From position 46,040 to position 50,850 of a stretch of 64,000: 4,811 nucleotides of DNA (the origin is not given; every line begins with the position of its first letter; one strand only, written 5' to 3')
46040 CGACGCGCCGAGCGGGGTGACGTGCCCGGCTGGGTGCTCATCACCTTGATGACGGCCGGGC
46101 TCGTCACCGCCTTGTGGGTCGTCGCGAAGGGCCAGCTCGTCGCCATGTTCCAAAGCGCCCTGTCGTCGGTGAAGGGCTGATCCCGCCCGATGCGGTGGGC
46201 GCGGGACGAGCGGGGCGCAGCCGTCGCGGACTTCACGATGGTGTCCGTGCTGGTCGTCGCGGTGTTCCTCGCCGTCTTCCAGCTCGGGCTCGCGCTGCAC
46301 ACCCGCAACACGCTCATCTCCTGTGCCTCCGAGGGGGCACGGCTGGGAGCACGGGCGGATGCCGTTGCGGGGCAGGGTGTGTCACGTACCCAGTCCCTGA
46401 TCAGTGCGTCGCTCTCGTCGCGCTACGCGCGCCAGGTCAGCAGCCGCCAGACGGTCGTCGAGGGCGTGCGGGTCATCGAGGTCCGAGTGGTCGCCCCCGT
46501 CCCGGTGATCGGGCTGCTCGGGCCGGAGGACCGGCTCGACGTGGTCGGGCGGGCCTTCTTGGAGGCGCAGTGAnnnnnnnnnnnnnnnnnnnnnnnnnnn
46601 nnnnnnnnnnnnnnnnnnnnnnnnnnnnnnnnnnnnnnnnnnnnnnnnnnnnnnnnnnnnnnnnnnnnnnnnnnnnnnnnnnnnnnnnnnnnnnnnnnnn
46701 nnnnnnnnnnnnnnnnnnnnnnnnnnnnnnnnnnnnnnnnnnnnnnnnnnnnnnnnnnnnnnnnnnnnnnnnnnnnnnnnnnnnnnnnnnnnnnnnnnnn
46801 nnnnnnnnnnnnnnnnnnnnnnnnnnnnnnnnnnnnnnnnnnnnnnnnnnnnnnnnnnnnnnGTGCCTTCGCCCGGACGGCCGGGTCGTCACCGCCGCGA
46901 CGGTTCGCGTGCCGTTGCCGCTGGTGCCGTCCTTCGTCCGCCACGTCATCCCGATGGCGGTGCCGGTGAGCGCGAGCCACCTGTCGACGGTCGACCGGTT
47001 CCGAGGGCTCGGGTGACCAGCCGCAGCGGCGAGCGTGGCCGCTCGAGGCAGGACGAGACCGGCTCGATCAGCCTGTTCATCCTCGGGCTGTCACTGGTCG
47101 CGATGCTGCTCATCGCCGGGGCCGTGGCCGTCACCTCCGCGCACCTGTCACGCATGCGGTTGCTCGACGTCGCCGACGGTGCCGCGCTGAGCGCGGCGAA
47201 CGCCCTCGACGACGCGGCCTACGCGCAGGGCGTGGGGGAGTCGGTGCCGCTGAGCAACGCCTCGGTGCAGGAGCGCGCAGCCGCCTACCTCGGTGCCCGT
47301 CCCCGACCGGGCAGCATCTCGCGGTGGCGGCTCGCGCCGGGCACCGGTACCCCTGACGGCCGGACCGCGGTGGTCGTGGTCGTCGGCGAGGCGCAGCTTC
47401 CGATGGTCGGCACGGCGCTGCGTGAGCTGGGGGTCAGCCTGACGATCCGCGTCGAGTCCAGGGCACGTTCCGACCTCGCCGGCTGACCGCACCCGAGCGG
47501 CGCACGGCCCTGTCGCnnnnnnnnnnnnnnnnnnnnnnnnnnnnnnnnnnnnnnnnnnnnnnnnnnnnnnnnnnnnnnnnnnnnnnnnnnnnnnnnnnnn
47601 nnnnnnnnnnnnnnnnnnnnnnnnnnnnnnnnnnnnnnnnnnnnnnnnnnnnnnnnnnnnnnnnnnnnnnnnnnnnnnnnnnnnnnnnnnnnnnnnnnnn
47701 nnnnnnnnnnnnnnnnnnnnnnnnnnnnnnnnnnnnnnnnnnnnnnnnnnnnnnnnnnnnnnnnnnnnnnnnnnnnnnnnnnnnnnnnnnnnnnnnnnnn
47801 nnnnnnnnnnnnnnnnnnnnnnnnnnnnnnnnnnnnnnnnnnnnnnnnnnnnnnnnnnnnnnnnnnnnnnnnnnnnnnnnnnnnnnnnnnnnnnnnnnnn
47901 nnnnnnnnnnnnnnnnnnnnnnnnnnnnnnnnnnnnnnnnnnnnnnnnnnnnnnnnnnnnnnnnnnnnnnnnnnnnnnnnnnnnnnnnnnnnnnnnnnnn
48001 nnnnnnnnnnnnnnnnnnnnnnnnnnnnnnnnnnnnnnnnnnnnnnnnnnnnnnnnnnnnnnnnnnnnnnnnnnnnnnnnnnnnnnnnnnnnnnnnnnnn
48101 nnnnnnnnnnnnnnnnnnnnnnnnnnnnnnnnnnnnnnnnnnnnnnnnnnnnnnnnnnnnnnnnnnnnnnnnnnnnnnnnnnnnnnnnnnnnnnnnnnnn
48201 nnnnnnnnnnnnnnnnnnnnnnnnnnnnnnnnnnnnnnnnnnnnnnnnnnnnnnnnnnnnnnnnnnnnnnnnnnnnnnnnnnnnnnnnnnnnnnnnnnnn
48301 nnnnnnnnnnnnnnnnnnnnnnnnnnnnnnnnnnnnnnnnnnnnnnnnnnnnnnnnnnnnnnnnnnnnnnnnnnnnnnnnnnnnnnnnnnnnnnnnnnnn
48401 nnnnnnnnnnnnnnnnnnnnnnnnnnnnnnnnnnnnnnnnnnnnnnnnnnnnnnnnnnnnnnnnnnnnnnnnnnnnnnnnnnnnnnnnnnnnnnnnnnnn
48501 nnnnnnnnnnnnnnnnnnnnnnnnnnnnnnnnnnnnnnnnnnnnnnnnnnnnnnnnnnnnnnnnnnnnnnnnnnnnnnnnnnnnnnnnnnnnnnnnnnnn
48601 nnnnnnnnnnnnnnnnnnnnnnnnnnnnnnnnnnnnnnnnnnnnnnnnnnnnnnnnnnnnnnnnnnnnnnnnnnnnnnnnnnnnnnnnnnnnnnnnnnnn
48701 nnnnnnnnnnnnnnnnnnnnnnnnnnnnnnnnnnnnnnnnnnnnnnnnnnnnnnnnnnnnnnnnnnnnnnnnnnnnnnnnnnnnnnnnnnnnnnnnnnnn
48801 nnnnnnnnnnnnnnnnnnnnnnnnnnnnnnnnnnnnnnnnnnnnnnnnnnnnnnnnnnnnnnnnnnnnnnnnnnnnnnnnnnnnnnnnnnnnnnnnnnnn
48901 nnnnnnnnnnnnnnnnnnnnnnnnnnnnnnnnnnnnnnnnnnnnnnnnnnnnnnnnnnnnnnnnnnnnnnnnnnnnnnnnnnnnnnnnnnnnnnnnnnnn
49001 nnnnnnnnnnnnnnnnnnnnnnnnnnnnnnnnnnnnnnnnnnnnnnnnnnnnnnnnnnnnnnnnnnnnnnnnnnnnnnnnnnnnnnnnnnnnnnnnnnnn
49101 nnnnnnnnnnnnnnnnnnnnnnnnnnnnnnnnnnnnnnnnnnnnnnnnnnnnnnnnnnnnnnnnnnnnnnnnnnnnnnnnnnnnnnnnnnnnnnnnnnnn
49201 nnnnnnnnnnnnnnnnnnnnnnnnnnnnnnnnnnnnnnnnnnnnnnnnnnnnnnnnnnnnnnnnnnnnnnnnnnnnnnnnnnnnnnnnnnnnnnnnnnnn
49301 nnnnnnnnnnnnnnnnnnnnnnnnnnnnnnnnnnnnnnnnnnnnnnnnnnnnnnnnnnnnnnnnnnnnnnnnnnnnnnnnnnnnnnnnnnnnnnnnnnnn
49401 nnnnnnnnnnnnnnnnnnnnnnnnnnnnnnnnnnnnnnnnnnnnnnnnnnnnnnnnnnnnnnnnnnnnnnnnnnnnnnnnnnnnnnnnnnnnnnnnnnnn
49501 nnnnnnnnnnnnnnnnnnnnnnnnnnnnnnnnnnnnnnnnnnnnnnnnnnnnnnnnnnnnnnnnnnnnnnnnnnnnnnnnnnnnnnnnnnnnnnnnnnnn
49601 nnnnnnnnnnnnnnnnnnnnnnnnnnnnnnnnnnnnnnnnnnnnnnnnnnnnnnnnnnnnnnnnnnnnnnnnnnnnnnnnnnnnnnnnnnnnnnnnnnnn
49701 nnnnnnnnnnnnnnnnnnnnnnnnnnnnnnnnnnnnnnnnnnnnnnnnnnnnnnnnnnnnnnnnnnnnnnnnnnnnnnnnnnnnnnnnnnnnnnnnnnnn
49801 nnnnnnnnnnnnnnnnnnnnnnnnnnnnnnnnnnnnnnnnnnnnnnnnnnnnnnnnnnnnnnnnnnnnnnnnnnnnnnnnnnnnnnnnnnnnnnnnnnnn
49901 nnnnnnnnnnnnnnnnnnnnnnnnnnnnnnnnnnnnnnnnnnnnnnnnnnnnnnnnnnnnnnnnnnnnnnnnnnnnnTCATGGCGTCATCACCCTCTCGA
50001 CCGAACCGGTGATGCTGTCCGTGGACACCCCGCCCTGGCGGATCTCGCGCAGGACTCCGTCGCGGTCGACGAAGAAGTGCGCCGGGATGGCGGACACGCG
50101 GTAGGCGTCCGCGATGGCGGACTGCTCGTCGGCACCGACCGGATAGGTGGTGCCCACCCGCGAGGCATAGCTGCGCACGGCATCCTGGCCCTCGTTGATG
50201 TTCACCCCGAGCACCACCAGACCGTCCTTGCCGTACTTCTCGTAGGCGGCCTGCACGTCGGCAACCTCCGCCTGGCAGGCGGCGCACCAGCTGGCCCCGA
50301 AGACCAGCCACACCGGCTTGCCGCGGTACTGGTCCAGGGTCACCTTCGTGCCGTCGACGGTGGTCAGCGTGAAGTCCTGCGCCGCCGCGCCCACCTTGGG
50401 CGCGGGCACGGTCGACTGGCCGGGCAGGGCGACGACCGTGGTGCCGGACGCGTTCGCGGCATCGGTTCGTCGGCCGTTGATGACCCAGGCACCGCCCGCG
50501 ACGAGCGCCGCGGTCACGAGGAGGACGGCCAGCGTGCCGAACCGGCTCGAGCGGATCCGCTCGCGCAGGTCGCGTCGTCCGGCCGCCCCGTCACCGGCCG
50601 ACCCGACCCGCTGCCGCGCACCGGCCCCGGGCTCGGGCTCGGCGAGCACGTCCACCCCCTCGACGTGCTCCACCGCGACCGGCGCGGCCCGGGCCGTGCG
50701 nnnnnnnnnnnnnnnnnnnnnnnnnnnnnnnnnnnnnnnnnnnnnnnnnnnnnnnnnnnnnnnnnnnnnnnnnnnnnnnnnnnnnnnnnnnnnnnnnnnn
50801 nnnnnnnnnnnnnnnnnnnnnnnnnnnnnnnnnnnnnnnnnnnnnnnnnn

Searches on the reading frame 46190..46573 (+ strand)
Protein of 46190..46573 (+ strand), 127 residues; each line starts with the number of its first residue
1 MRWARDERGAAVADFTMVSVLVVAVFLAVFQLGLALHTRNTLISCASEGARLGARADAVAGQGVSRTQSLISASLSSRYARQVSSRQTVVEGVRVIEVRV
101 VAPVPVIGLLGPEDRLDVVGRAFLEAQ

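Call 56: search_protein_families(library=pfam, proteins=[window:46190-46573:+], max_evalue=0.00001)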
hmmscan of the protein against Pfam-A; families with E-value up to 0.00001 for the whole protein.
window:46190-46573:+ (127 aa): 1 family
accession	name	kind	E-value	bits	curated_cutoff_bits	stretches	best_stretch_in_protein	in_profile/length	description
PF07811.17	TadE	-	9.1e-10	39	22.9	1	9-51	1-43/43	TadE-like protein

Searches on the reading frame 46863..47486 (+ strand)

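Call 56: search_protein_families(library=pfam, proteins=[window:46863-47486:+], max_evalue=0.00001)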
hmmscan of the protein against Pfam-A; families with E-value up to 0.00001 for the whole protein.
window:46863-47486:+ (207 aa): 1 family
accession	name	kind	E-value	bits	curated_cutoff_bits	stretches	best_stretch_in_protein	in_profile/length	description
PF13400.11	Tad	-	1.3e-06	29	22.3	1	67-114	1-47/47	Putative Flp pilus-assembly TadE/G-like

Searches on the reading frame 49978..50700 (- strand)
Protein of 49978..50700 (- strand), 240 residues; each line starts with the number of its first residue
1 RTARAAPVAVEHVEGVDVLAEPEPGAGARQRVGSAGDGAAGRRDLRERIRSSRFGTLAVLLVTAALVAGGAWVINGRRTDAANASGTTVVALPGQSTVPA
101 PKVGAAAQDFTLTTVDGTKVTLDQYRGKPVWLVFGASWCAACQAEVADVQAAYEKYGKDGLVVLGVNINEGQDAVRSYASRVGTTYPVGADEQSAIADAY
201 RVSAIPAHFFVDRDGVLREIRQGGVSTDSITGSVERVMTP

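Call 5: search_protein_families(library=pfam, proteins=[window:49978-50700:-], max_evalue=0.01)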
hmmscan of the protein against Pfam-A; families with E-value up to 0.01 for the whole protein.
window:49978-50700:- (240 aa): 8 families
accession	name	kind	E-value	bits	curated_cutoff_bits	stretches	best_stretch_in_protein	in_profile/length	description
PF00578.27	AhpC-TSA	-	1.8e-27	96.2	26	1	103-219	1-123/124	AhpC/TSA family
PF08534.16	Redoxin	-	1.5e-22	80.4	26.6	1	102-227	1-138/148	Redoxin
PF13905.12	Thioredoxin_8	-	7.2e-12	45.9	27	1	127-215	1-92/94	Thioredoxin-like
PF00255.25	GSHPx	-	1.9e-07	31.1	27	1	109-169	3-62/108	Glutathione peroxidase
PF13098.12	Thioredoxin_2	-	6.7e-07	30.1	27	1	126-227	4-97/104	Thioredoxin-like domain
PF00085.26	Thioredoxin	-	1.4e-05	25.5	23.5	1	128-178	19-68/103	Thioredoxin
PF13899.12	Thioredoxin_7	-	0.0002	21.9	27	1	125-175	15-67/83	Thioredoxin-like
PF02630.20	SCO1-SenC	-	0.00037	20.9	22.8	1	108-160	2-55/134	SCO1/SenC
